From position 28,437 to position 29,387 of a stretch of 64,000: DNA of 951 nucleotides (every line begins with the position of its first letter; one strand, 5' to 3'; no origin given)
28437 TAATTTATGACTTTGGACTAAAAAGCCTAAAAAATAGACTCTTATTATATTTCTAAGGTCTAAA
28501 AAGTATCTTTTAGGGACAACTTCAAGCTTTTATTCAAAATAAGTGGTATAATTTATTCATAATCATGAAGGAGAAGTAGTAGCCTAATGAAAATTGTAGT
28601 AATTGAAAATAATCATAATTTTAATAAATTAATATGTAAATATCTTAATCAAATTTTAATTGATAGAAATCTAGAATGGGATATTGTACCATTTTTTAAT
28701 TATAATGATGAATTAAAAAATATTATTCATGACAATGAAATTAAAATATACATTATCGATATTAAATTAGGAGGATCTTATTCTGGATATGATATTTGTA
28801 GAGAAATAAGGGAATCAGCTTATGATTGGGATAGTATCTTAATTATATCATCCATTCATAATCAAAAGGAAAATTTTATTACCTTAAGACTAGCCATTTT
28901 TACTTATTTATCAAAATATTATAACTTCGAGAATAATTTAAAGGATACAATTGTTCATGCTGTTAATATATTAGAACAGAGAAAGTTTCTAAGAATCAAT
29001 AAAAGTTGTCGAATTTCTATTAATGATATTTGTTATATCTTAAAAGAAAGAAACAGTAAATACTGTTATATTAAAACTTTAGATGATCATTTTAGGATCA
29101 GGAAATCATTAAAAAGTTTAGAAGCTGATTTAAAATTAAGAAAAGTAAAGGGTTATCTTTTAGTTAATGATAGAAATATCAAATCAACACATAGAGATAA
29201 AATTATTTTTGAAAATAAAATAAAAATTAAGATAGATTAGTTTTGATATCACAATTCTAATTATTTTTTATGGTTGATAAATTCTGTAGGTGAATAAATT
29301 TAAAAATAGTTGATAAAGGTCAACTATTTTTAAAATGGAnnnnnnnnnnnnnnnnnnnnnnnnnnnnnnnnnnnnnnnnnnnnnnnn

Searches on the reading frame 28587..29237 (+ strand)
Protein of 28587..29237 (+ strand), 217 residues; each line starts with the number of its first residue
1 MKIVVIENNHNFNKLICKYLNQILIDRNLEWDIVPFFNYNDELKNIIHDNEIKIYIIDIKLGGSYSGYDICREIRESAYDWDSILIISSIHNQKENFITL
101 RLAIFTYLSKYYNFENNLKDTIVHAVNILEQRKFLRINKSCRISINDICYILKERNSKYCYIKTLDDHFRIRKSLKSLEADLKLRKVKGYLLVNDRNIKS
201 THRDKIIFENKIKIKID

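Call 10: search_protein_families(library=pfam, proteins=[window:28587-29237:+], max_evalue=0.001)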
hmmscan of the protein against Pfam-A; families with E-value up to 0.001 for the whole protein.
window:28587-29237:+ (217 aa): 2 families
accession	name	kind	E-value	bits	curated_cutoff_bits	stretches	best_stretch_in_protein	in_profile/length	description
PF00072.30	Response_reg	-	6.3e-07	30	30.2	1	14-115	8-104/111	Response regulator receiver domain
PF04397.21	LytTR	-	1.3e-05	25.8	22.6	1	139-215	2-84/98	LytTr DNA-binding domain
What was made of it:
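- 28587..29240 (+): Receiver+LytTR response regulator, a downstream neighbour. Pfam Response_reg and LytTR hits (call 10).
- Checked: hsp20 (22823-23224) does precede the gene, and a receiver+LytTR regulator (28587-29240) does follow it (call 10).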
